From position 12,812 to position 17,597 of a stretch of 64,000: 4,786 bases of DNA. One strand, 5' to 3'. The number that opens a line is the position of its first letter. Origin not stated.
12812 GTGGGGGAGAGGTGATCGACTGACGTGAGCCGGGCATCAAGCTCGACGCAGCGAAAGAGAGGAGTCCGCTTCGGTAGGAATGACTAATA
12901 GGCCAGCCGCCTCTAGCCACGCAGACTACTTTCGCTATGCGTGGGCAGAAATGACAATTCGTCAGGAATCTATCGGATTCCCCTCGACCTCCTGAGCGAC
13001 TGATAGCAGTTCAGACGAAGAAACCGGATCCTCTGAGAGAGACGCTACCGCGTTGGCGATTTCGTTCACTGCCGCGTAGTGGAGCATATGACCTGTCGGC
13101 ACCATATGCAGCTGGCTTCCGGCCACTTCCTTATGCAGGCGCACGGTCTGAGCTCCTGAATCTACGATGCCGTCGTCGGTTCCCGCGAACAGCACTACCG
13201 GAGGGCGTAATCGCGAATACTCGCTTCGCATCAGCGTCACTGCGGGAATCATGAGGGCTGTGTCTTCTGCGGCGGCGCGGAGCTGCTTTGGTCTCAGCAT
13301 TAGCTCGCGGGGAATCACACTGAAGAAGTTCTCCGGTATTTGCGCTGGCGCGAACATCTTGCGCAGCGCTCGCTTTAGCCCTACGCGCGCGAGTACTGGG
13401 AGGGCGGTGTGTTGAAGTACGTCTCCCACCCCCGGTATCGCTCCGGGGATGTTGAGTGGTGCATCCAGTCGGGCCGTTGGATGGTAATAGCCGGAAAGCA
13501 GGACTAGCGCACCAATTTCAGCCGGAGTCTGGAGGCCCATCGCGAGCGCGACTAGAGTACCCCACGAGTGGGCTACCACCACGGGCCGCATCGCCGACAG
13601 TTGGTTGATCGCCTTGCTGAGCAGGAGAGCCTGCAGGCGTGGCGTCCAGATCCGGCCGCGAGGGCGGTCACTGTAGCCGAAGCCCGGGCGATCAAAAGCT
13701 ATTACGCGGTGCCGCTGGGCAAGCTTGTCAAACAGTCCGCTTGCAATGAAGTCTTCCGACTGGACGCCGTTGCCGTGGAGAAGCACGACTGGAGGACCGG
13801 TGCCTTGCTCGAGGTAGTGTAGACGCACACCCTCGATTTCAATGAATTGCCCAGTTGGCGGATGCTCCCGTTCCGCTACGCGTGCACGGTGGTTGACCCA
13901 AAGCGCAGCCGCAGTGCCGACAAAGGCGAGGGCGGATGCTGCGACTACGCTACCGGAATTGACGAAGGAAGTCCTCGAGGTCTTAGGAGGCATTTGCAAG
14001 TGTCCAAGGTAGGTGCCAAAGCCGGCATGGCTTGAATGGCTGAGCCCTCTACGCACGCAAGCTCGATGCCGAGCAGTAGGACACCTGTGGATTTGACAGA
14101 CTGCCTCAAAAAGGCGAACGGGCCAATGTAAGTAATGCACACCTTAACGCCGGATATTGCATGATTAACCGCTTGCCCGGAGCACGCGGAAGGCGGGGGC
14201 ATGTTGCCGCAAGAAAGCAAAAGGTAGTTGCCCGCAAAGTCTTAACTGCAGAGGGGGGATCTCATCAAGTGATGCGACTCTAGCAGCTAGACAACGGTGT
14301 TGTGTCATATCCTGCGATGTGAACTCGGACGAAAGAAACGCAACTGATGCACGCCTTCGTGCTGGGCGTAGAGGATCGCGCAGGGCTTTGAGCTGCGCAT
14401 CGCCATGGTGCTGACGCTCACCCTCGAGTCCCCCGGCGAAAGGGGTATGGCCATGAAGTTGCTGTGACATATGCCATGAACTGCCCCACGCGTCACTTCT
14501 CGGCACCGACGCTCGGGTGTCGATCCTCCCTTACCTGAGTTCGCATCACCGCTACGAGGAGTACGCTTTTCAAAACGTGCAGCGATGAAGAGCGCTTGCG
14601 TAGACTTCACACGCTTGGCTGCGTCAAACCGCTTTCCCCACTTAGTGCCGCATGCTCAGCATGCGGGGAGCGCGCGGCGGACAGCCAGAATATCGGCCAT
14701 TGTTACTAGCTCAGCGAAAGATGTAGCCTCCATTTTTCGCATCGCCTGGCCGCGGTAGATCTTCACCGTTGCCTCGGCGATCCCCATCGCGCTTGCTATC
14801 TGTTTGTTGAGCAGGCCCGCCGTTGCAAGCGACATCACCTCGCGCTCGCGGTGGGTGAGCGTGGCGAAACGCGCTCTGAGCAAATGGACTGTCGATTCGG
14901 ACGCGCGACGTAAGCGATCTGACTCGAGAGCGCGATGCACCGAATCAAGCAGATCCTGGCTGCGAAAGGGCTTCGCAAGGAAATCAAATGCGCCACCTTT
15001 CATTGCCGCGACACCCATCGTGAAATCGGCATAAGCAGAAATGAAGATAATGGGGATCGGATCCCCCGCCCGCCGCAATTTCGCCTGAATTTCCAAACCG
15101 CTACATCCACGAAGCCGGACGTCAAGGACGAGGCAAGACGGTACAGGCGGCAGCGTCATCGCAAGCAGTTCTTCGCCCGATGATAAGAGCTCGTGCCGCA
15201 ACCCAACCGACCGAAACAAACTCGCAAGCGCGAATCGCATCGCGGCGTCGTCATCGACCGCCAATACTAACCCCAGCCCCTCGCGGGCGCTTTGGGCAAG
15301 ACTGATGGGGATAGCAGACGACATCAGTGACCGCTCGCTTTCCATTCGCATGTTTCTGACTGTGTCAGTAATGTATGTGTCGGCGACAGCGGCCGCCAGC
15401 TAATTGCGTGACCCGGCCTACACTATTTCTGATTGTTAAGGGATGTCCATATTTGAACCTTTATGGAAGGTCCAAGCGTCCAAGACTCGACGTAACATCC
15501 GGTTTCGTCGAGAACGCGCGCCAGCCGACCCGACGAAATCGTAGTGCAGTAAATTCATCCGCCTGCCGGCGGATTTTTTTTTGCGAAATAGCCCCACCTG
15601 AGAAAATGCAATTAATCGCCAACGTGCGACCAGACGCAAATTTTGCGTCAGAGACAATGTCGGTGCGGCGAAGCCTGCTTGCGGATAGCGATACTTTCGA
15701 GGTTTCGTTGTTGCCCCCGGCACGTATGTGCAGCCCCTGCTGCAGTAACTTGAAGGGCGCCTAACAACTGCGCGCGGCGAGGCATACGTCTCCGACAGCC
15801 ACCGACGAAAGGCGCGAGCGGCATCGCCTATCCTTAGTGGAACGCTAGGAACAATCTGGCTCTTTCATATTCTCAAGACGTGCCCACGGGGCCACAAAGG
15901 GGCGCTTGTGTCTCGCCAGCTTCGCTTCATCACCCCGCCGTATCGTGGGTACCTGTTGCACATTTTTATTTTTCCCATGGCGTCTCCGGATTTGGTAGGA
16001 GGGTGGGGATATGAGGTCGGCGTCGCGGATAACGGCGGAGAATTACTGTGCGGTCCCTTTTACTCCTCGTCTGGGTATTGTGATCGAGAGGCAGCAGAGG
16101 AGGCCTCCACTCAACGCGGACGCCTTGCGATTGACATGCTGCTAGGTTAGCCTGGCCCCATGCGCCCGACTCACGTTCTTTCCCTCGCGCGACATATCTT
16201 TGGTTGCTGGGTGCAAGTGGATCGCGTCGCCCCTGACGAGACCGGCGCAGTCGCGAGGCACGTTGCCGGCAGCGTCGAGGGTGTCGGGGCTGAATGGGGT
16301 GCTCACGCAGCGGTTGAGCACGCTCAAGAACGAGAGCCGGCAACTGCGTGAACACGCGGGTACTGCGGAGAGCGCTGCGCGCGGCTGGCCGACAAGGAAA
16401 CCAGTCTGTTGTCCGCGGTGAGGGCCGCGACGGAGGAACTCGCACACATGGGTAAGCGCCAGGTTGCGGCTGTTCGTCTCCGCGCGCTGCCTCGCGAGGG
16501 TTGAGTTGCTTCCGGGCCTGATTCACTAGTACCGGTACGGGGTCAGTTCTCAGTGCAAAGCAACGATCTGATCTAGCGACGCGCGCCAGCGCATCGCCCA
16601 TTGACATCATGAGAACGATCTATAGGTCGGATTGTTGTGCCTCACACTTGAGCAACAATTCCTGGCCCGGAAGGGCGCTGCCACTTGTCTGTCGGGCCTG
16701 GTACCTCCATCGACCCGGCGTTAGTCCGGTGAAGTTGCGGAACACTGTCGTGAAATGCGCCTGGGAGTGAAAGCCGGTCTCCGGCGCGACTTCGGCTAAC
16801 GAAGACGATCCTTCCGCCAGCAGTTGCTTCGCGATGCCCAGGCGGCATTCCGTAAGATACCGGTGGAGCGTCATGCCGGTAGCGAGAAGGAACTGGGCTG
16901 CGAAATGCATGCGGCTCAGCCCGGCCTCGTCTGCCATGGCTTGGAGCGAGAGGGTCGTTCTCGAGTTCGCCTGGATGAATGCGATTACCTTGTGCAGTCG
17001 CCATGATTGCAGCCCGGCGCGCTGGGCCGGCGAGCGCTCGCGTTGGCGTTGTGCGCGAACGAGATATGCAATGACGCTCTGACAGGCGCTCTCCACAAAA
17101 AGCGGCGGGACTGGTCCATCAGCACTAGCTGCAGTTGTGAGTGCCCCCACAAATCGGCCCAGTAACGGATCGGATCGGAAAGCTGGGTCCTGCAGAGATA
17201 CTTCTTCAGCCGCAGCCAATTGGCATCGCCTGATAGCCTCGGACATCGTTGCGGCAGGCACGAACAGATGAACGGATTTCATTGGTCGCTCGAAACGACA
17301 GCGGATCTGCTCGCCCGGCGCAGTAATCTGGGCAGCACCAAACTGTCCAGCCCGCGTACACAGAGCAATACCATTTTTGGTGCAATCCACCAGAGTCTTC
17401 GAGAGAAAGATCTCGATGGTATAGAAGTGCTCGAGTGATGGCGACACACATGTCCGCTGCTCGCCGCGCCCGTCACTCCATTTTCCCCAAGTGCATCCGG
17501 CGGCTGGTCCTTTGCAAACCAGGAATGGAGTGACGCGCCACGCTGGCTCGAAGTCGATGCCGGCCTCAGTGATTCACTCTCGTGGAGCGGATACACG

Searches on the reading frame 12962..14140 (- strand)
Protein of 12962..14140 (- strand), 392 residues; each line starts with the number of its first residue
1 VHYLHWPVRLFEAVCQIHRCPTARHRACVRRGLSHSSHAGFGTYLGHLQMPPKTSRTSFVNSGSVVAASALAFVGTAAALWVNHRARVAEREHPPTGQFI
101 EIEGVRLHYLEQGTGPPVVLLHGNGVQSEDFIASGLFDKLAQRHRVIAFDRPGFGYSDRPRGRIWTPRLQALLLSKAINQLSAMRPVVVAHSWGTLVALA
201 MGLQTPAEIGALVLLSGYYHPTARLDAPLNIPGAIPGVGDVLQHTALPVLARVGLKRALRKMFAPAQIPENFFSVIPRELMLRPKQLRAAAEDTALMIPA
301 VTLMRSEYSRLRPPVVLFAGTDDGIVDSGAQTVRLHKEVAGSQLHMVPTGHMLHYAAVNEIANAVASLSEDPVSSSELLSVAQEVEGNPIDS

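Call 11: search_protein_families(library=pfam, proteins=[window:12962-14140:-])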
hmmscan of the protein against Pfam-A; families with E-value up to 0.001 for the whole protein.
window:12962-14140:- (392 aa): 3 families
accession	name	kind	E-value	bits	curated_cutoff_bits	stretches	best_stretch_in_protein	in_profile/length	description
PF00561.26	Abhydrolase_1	-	1.6e-23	84.1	25.8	1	116-355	1-242/245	alpha/beta hydrolase fold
PF12697.13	Abhydrolase_6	-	4.4e-19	70.4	26.3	1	118-362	1-215/217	Alpha/beta hydrolase family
PF12146.15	Hydrolase_4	-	1.6e-11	44.4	27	1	118-346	7-224/239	Serine aminopeptidase, S33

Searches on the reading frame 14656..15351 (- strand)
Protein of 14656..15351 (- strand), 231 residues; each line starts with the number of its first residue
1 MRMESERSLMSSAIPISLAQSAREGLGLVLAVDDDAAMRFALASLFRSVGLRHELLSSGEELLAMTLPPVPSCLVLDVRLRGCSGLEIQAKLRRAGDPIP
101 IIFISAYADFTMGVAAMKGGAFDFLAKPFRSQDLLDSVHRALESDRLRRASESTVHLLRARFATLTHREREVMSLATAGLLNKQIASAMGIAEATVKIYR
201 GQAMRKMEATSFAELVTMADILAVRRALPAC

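Call 79: search_protein_families(library=pfam, proteins=[window:14656-15351:-])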
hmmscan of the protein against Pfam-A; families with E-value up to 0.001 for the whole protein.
window:14656-15351:- (231 aa): 3 families
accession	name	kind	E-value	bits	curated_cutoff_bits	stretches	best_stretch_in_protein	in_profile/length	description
PF00072.30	Response_reg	-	1.1e-22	80.7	30.2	1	29-138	1-110/111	Response regulator receiver domain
PF00196.25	GerE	-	1.8e-19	69.5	23.5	1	164-219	2-57/57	Bacterial regulatory proteins, luxR family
PF08281.18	Sigma70_r4_2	-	2.1e-06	27.7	25.7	1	158-207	4-54/54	Sigma-70, region 4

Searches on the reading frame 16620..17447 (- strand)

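Call 79: search_protein_families(library=pfam, proteins=[window:16620-17447:-])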
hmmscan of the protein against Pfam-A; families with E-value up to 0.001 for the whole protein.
window:16620-17447:- (275 aa): 2 families
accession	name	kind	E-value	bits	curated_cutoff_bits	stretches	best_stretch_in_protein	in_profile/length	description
PF12833.13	HTH_18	-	3.6e-22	78.9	33.6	1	171-248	1-78/80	Helix-turn-helix domain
PF00165.29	HTH_AraC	-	7.4e-15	55.1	26.6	2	214-248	8-41/42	Bacterial regulatory helix-turn-helix proteins, AraC family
